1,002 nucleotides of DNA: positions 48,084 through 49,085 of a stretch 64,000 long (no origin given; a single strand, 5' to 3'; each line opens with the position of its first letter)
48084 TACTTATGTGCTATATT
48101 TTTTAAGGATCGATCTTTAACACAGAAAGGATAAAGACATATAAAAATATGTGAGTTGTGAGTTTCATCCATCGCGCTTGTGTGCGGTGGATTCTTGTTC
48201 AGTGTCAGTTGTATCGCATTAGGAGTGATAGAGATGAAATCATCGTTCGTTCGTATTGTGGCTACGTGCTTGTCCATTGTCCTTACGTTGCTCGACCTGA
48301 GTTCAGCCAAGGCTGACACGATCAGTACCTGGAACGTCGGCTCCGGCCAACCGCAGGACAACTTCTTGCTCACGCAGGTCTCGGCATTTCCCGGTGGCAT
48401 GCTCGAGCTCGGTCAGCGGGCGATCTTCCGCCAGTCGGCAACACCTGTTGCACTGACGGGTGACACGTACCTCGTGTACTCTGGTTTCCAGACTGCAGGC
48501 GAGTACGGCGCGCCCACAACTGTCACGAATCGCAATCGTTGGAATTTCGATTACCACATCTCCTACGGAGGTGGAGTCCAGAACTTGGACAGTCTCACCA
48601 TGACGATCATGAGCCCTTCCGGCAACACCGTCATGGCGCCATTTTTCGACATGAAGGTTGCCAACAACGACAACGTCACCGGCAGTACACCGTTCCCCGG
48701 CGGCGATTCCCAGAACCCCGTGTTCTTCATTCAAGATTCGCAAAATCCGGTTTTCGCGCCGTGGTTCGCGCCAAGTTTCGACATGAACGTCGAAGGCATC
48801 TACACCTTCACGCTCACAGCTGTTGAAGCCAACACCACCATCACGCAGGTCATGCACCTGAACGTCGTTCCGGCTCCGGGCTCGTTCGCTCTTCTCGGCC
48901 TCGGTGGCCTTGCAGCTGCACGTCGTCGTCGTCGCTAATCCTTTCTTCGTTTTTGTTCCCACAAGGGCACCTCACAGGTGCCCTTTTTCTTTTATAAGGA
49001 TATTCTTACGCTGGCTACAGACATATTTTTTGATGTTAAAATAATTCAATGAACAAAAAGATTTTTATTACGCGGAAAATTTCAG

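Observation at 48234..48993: GC-rich secreted protein with a PEP-CTERM-type C-terminal sorting signal in a CPR-like genome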

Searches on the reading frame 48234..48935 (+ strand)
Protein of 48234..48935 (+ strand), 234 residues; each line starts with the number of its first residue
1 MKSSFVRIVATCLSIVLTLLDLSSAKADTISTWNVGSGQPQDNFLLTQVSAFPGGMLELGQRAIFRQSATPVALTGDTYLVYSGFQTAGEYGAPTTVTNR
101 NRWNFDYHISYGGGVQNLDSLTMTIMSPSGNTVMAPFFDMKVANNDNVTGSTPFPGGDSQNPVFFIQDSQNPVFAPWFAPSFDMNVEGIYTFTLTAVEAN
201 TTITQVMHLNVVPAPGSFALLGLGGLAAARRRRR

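Call 4: search_protein_families(library=ncbifam, proteins=[window:48234-48935:+], max_evalue=10)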
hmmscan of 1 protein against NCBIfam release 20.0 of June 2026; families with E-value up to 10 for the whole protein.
window:48234-48935:+ (234 aa): 13 families
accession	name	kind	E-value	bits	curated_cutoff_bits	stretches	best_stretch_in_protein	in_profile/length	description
NF041538.1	PEP_EDSA_1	subfamily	1.5e-07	31.4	100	1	122-233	217-307/307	EDSAP-1 family PEP-CTERM protein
NF038125.1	PEP_CTERM_THxN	subfamily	5.2e-05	22.9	85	1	195-233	209-246/246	THxN family PEP-CTERM protein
NF041927.1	Xrt_dep_XDP1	equivalog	8.6e-05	22.6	125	1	190-233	199-242/242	exosortase-dependent surface protein XDP1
NF038120.1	PEP_CTERM_QFxxD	subfamily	0.00075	19.4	80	1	206-234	188-215/215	NF038120 family PEP-CTERM protein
TIGR02595.1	PEP_CTERM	domain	0.0011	19.6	16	1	212-234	1-23/24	PEP-CTERM sorting domain-containing protein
NF033554.9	floc_PepA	equivalog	0.0016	18.3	80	1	136-234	177-261/261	flocculation-associated PEP-CTERM protein PepA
NF038124.1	PEP_CTERM_TLD_A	exception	0.0025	17.4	100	1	204-234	203-235/235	PEP_CTERM-anchored TLD domain-containing protein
NF038129.1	PEP_NF038129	equivalog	0.009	15.9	65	1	198-233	160-194/194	NF038129 family PEP-CTERM protein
TIGR03370.1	VPLPA-CTERM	domain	0.013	15.5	25.35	1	220-234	11-25/25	VPLPA-CTERM sorting domain-containing protein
TIGR03901.2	MYXO-CTERM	domain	0.061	13.7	20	1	215-234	15-34/34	MYXO-CTERM sorting domain-containing protein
TIGR03382.1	GC_trans_RRR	domain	0.09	13.5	15.85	1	213-234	7-27/27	MYXO-CTERM sorting domain-containing protein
NF038126.1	PEP_CTERM_FxDxF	subfamily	0.25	11.5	50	1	88-233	34-165/165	FxDxF family PEP-CTERM protein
TIGR03778.1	VPDSG_CTERM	subfamily_domain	1.2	9.4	22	1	218-232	10-24/24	VPDSG-CTERM sorting domain-containing protein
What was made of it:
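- On EDSAP-1 family PEP-CTERM protein (NF041538): 31.4 bits, covering the C-terminal part only (call 4).
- On Other C-terminal sorting signals (VPLPA-CTERM, MYXO-CTERM, GC_trans_RRR, VPDSG-CTERM, LPXTG): There is no LPXTG hit for this protein (call 4).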

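Call 5: search_protein_families(library=pfam, proteins=[window:48234-48935:+], max_evalue=10)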
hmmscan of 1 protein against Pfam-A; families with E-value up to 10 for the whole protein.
window:48234-48935:+ (234 aa): 2 families
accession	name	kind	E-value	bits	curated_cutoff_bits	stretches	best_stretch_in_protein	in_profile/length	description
PF07589.16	PEP-CTERM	-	0.00019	21.8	20.7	1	212-233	2-24/24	PEP-CTERM motif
PF18205.6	VPDSG-CTERM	-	1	9.7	25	1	220-233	13-26/26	VPDSG-CTERM motif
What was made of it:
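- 48867..48935 (+): PEP-CTERM-type tail, residues 212-234: VPAP, then G-rich hydrophobic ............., then RRRRR. TIGR02595 19.6 bits (cut-off 16) and PF07589 21.8 bits (cut-off 20.7) (calls 4, 5).
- On PEP-CTERM sorting domain (TIGR02595 / PF07589): PF07589 scores 21.8 against 20.7 (calls 4, 5).
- The tail passes the curated PEP-CTERM cut-offs (calls 4, 5).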

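Call 8: find_homologous_proteins(query=window:48234-48935:+, max_evalue=0.001)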
Query window:48234-48935:+ (234 aa): 27 proteins with E <= 0.001 among 970 candidates.
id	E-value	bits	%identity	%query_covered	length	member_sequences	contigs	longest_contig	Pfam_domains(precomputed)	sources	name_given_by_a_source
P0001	8.4e-152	521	100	100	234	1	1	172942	-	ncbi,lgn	-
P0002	2.5e-103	363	72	97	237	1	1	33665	-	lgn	-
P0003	5.8e-98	345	68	100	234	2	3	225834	-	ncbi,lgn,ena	-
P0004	6.5e-96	339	73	88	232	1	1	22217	-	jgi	jgi:hypothetical protein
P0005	2.4e-89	317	64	95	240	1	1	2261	-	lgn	-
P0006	1.6e-88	314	63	97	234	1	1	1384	-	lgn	-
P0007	2.5e-88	314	63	95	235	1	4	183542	-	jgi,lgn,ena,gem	-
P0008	5.0e-88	313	64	95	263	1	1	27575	-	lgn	-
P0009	7.1e-82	293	69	86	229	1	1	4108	-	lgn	-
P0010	1.2e-81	292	65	92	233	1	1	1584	-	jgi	jgi:hypothetical protein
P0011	9.5e-80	286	59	97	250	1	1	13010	-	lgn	-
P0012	5.6e-73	264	61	84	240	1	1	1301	-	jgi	jgi:hypothetical protein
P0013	5.9e-69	250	55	97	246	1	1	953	-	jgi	jgi:hypothetical protein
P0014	1.5e-67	246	57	90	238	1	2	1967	-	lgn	-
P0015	1.7e-67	246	60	82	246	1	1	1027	PF07589.17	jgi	jgi:hypothetical protein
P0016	6.7e-67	244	57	92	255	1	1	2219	-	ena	-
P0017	7.1e-67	244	57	89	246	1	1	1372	PF07589.17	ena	-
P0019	4.6e-61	225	54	91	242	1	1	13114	PF07589.17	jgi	jgi:hypothetical protein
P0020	1.9e-18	85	34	98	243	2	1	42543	-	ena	-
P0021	4.7e-6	45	31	85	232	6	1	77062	-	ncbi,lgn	ncbi:MAG: PEP-CTERM sorting domain-containing protein [Planctomycetota bacterium]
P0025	1.2e-4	40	-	-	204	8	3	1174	-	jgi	jgi:hypothetical protein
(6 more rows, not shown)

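Call 9: find_encoding_contigs(protein=window:48234-48935:+, flank=10000, max_places=10)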
Protein window:48234-48935:+ (234 aa): 1 contig read that carries it; 1 place shown.
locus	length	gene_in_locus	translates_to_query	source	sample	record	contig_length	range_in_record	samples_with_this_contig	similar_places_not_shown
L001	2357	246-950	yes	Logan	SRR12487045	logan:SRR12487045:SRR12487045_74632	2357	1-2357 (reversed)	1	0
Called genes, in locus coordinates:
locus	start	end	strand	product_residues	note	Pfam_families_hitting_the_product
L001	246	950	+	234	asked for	-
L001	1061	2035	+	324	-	PF00389:2-Hacid_dh, PF02826:2-Hacid_dh_C, PF03446:NAD_binding_2 (weak)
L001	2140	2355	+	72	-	?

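Call 10: find_encoding_contigs(protein=P0003, flank=10000, max_places=4)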
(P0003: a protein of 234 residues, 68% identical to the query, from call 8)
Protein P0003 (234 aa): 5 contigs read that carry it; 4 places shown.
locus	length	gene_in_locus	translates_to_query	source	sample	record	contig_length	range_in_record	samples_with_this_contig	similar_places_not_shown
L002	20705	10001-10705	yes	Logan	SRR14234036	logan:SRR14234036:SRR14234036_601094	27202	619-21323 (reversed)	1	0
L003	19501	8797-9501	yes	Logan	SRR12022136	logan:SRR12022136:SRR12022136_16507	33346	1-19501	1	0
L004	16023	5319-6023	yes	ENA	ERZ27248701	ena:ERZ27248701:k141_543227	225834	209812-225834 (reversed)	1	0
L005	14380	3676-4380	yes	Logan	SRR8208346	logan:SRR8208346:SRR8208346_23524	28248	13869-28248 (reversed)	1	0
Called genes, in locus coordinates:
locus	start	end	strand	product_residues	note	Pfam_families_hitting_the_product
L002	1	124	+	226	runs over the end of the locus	PF02463:SMC_N (weak), PF00005:ABC_tran, PF13304:AAA_21 (weak)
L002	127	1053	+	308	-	PF18075:FtsX_ECD, PF02687:FtsX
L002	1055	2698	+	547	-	PF06418:CTP_synth_N, PF00117:GATase, PF07722:Peptidase_C26 (weak)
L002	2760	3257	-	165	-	-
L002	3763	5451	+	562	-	PF07693:KAP_NTPase (faint)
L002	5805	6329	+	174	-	PF00293:NUDIX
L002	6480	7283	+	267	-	PF04542:Sigma70_r2, PF04545:Sigma70_r4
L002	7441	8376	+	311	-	PF02195:ParB_N, PF17762:HTH_ParB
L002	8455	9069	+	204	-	-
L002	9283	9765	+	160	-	PF00583:Acetyltransf_1, PF13302:Acetyltransf_3 (weak)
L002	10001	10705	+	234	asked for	-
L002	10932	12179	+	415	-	PF00270:DEAD, PF04851:ResIII, PF00271:Helicase_C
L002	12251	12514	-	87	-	-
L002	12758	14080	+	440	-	PF01266:DAO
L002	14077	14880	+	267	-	PF00730:HhH-GPD, PF00633:HHH (weak)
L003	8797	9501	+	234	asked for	-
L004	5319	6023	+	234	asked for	-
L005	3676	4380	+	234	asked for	-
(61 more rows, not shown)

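Call 11: find_encoding_contigs(protein=P0007, flank=10000, max_places=4)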
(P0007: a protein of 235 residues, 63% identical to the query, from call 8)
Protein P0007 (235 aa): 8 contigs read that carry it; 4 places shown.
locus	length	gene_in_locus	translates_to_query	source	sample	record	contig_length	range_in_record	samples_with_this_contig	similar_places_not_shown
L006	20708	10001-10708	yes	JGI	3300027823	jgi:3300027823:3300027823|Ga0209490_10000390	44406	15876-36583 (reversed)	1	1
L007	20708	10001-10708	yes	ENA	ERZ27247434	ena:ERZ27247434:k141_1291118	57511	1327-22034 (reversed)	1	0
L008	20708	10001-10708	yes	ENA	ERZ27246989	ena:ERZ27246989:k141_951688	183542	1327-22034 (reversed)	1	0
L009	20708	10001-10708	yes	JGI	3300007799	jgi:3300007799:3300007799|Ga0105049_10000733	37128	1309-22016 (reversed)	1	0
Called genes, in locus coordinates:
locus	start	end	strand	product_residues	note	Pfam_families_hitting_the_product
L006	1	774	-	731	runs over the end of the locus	PF01751:Toprim, PF01131:Topoisom_bac, PF01396:Zn_ribbon_Top1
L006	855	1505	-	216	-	PF02481:DNA_processg_A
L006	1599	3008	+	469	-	PF02403:Seryl_tRNA_N, PF00587:tRNA-synt_2b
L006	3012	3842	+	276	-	-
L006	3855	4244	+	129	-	-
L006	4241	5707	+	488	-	-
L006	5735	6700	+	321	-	PF01207:Dus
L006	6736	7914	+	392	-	PF05496:RuvB_N, PF06068:TIP49 (faint), PF13177:DNA_pol3_delta2, PF13173:AAA_14 (faint), PF00004:AAA, PF13177:DNA_pol3_delta2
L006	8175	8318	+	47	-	-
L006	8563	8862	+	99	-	PF04545:Sigma70_r4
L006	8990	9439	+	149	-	-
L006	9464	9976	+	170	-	-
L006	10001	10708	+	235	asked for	-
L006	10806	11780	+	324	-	PF00389:2-Hacid_dh, PF02826:2-Hacid_dh_C, PF03446:NAD_binding_2 (weak)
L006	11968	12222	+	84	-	PF02201:SWIB, PF26291:SWIB_eIF2D (weak)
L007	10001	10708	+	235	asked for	-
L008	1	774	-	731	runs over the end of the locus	PF01751:Toprim, PF01131:Topoisom_bac, PF01396:Zn_ribbon_Top1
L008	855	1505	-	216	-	PF02481:DNA_processg_A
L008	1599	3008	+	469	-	PF02403:Seryl_tRNA_N, PF00587:tRNA-synt_2b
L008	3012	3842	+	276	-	-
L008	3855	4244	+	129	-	-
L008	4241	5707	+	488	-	-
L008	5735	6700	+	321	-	PF01207:Dus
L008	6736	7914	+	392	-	PF05496:RuvB_N, PF06068:TIP49 (faint), PF13177:DNA_pol3_delta2, PF13173:AAA_14 (faint), PF00004:AAA, PF13177:DNA_pol3_delta2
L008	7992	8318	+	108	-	-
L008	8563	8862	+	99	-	PF04545:Sigma70_r4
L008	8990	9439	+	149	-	-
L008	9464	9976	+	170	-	-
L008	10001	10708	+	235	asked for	-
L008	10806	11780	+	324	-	PF00389:2-Hacid_dh, PF02826:2-Hacid_dh_C, PF03446:NAD_binding_2 (weak)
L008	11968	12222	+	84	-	PF02201:SWIB, PF26291:SWIB_eIF2D (weak)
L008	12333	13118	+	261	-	PF13175:AAA_15 (faint), PF00005:ABC_tran, PF13304:AAA_21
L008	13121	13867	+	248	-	PF01061:ABC2_membrane, PF12698:ABC2_membrane_3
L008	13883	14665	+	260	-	PF13489:Methyltransf_23, PF01209:Ubie_methyltran, PF05175:MTS (weak), PF13847:Methyltransf_31, PF08241:Methyltransf_11, PF08242:Methyltransf_12, PF13649:Methyltransf_25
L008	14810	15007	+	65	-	PF00313:CSD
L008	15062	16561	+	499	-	PF03193:RsgA_GTPase (faint), PF02463:SMC_N (faint), PF13191:AAA_16 (faint), PF13555:AAA_29 (weak), PF00005:ABC_tran, PF13304:AAA_21 (weak), PF00005:ABC_tran, PF13304:AAA_21 (weak), +3 more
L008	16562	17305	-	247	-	PF00849:PseudoU_synth_2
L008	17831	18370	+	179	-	-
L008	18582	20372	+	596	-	PF00009:GTP_EFTU, PF01926:MMR_HSR1 (weak), PF03144:GTP_EFTU_D2, PF22042:EF-G_D2, PF00679:EFG_C, PF21018:BipA_C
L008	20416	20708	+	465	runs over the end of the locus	PF01336:tRNA_anti-codon, PF00152:tRNA-synt_2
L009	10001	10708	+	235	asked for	-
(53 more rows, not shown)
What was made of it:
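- That genome was assembled independently in two JGI and two ENA samples (call 11). The ortholog sits at the same locus in four independent assemblies of a related genome (call 11).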

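Call 12: find_encoding_contigs(protein=P0002, flank=10000, max_places=3)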
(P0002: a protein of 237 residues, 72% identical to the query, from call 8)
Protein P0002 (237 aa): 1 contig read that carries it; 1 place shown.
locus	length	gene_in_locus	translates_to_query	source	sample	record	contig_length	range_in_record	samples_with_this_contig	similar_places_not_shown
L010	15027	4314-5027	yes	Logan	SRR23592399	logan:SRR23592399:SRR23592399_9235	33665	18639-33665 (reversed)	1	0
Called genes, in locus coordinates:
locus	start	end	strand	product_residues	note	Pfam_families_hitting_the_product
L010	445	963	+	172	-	PF04229:GrpB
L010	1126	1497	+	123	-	PF18907:DUF5662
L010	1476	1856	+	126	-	PF01541:GIY-YIG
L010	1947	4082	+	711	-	PF09479:Flg_new, PF18998:Flg_new_2 (faint), PF01471:PG_binding_1 (weak)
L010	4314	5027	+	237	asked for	-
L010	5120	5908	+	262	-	PF05675:DUF817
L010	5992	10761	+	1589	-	PF00041:fn3, PF25059:FN3_DSCAM-DSCAML_C (weak), PF00041:fn3, PF00041:fn3, PF03629:SASA, PF00041:fn3, PF25059:FN3_DSCAM-DSCAML_C, PF01471:PG_binding_1, +7 more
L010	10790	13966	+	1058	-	PF13750:Big_3_3 (faint), PF17957:Big_7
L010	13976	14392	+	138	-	PF10604:Polyketide_cyc2 (weak), PF08327:AHSA1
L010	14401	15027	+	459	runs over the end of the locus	PF01946:Thi4 (weak), PF01266:DAO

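Call 16: find_encoding_contigs(protein=P0019, flank=10000, max_places=2)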
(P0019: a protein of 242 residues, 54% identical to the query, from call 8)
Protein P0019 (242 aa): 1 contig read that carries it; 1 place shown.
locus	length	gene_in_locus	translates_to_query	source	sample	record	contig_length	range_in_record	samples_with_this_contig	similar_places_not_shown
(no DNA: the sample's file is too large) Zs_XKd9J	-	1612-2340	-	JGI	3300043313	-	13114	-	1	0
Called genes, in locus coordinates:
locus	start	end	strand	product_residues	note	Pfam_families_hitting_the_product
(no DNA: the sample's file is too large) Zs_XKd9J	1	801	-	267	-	?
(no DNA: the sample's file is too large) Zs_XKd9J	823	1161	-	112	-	-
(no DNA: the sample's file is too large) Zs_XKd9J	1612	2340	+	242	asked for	PF07589:PEP_exosort_dom (weak)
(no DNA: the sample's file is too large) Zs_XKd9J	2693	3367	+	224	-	-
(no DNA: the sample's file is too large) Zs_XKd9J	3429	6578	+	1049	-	PF21305:type_II_gspD_N0, PF03958:Secretin_N, PF00263:Secretin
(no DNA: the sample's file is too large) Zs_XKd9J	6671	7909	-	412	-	-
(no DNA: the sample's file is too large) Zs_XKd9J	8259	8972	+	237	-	PF07963:N_methyl (weak), PF07596:SBP_bac_10 (faint)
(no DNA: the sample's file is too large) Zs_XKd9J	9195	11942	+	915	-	PF13472:Lipase_GDSL_2, PF23500:DUF7133, PF13646:HEAT_2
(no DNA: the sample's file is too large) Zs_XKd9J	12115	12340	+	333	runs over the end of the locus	?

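Call 17: find_encoding_contigs(protein=P0020, flank=10000, max_places=2)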
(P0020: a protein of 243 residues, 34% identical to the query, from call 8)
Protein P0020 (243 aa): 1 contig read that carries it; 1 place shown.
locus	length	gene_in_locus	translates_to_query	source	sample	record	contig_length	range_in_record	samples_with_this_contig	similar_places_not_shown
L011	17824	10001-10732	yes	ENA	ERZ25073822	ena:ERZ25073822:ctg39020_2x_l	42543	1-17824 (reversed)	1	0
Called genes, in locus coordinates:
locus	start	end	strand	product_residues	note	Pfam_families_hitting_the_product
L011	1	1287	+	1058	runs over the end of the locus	PF20155:TMP_3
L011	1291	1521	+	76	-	-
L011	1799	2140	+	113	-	-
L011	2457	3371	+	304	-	-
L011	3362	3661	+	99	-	PF14213:DUF4325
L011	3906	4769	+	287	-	PF00135:COesterase, PF20434:BD-FAE, PF07859:Abhydrolase_3, PF12697:Abhydrolase_6 (weak)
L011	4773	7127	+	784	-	PF01804:Penicil_amidase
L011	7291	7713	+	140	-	PF00210:Ferritin (faint), PF02915:Rubrerythrin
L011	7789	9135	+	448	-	PF02754:CCG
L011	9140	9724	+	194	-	PF12007:DUF3501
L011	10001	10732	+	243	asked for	-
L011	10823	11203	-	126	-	PF00903:Glyoxalase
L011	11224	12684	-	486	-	PF10604:Polyketide_cyc2, PF08240:ADH_N, PF00107:ADH_zinc_N, PF13602:ADH_zinc_N_2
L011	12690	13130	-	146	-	PF10604:Polyketide_cyc2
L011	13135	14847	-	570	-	PF01145:Band_7, PF15975:Flot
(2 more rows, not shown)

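Call 18: find_encoding_contigs(protein=P0004, flank=10000, max_places=2)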
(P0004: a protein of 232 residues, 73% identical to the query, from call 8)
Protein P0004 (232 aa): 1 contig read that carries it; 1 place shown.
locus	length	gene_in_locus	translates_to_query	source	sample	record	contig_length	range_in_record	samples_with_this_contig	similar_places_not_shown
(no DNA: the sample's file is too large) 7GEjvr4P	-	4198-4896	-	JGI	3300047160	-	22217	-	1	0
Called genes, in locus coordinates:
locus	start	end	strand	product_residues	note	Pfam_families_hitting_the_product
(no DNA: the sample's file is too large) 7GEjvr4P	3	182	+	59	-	?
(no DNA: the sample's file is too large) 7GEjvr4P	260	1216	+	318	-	-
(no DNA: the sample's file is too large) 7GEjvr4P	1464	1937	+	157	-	PF07963:N_methyl (weak)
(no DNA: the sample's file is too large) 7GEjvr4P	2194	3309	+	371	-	PF01926:MMR_HSR1, PF02421:FeoB_N, PF06071:YchF-GTPase_C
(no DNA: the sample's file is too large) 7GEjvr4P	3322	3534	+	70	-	-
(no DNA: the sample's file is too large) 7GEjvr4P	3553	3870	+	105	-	PF14094:DUF4272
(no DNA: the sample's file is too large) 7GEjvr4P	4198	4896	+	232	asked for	-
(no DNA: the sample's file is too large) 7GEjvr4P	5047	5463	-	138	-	-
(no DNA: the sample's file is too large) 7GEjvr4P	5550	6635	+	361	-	PF20511:PMI_typeI_cat (faint)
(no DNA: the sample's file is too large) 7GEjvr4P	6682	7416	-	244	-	PF04029:2-ph_phosp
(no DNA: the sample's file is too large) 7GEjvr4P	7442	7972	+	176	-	PF05163:DinB, PF12867:DinB_2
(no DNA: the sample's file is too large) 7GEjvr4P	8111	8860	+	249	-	-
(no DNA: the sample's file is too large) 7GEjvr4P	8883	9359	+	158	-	PF00300:His_Phos_1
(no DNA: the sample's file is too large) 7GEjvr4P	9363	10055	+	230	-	-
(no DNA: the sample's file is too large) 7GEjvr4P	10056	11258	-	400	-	PF00266:Aminotran_5 (faint), PF01041:DegT_DnrJ_EryC1, PF01212:Beta_elim_lyase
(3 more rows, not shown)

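Call 19: find_encoding_contigs(protein=P0008, flank=10000, max_places=2)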
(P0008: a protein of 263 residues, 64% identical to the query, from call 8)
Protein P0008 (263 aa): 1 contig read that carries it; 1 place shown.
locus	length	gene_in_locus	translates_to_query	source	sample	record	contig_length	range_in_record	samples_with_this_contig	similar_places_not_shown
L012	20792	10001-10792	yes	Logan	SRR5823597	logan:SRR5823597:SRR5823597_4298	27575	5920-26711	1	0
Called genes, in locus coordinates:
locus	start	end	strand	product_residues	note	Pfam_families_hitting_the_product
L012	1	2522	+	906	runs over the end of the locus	PF03477:ATP-cone, PF00317:Ribonuc_red_lgN, PF02867:Ribonuc_red_lgC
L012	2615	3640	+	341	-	PF00268:Ribonuc_red_sm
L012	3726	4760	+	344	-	PF00044:Gp_dh_N, PF02800:Gp_dh_C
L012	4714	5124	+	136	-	PF04287:DUF446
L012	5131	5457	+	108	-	-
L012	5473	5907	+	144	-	-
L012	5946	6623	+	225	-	-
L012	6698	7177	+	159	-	PF02502:LacAB_rpiB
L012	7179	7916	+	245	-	PF00834:Ribul_P_3_epim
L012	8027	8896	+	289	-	PF13292:DXP_synthase_N, PF00456:Transketolase_N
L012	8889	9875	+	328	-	PF02779:Transket_pyr, PF02780:Transketolase_C, PF17147:PFOR_II (weak), PF22613:Transketolase_C_1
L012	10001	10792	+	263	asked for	-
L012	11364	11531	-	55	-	-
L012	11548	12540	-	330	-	PF00294:PfkB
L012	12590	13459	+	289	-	PF01116:F_bP_aldolase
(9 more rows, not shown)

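Call 21: find_related_loci(query=A1, collection=genome_contigs, flank=10000)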
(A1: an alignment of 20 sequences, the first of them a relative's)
Query A1 (234 aa) in genome_contigs; peptide patterns used: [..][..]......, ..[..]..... (x = any residue, [..] = any of these).
52 stretches matched a pattern; 2 encode a relative of the query (tblastn E <= 1e-3); 2 distinct loci.
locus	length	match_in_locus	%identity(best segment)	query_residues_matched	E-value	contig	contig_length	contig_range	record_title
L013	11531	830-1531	68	1-233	8e-106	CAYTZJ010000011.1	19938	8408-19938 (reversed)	MAG TPA_asm: uncultured Candidatus Saccharibacteria bacterium isolate SRP278252_co2_242 genome assembly, contig: NODE_55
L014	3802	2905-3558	62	1-217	2e-83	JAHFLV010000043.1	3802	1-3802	MAG: Candidatus Zambryskiibacteriota bacterium isolate nzgw441 NODE_60335_length_3803_cov_2.897610, whole genome shotgun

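Call 29: find_related_loci(query=A1, collection=metagenome_contigs, flank=10000)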
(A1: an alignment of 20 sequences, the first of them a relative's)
Query A1 (234 aa) in metagenome_contigs; peptide patterns used: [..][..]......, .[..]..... (x = any residue, [..] = any of these).
232 stretches matched a pattern; 3 encode a relative of the query (tblastn E <= 1e-3); 2 distinct loci.
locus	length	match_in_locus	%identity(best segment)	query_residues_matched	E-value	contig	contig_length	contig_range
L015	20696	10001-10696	63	11-233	9e-96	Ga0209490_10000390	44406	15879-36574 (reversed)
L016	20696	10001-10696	63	11-233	9e-96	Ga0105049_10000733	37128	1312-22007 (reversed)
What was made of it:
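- Tried and rejected: The metagenome scan returned only duplicates of loci already held (call 29).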

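Call 30: find_related_loci(query=A1, collection=viral_contigs, flank=10000)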
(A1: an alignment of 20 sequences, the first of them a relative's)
Query A1 (234 aa) in viral_contigs; peptide patterns used: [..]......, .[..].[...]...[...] (x = any residue, [..] = any of these).
34 stretches matched a pattern, but none encodes a relative of the query by tblastn (E <= 1e-3).
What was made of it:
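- Tried and rejected: No relative was found in the viral contig collection (call 30).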

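Call 31: find_encoding_contigs(protein=P0011, flank=10000, max_places=1)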
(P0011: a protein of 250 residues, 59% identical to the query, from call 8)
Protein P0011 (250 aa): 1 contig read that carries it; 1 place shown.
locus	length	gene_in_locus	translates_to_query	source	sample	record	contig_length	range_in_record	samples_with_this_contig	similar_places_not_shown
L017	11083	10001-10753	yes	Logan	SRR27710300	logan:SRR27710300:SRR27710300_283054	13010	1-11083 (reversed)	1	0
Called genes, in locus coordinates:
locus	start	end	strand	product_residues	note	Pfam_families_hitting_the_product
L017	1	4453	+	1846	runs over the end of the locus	PF24060:DUF7361 (faint), PF24299:DUF7483, PF25788:Ig_Rha78A_N (faint), PF01835:MG2 (faint), PF08239:SH3_3, PF06347:SH3_4 (faint)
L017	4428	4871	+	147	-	PF13367:PrsW-protease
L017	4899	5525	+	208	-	-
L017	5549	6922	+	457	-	PF01946:Thi4, PF01266:DAO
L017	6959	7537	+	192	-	-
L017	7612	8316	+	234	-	-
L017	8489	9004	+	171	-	-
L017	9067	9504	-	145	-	-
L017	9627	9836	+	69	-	-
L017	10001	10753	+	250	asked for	-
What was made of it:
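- Family members are embedded in at least five other low-GC CPR contexts, on contigs of up to 226 kb (calls 10, 12, 19, 21, 31).
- Tried and rejected: Neither recurs at the other loci (calls 12, 31).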
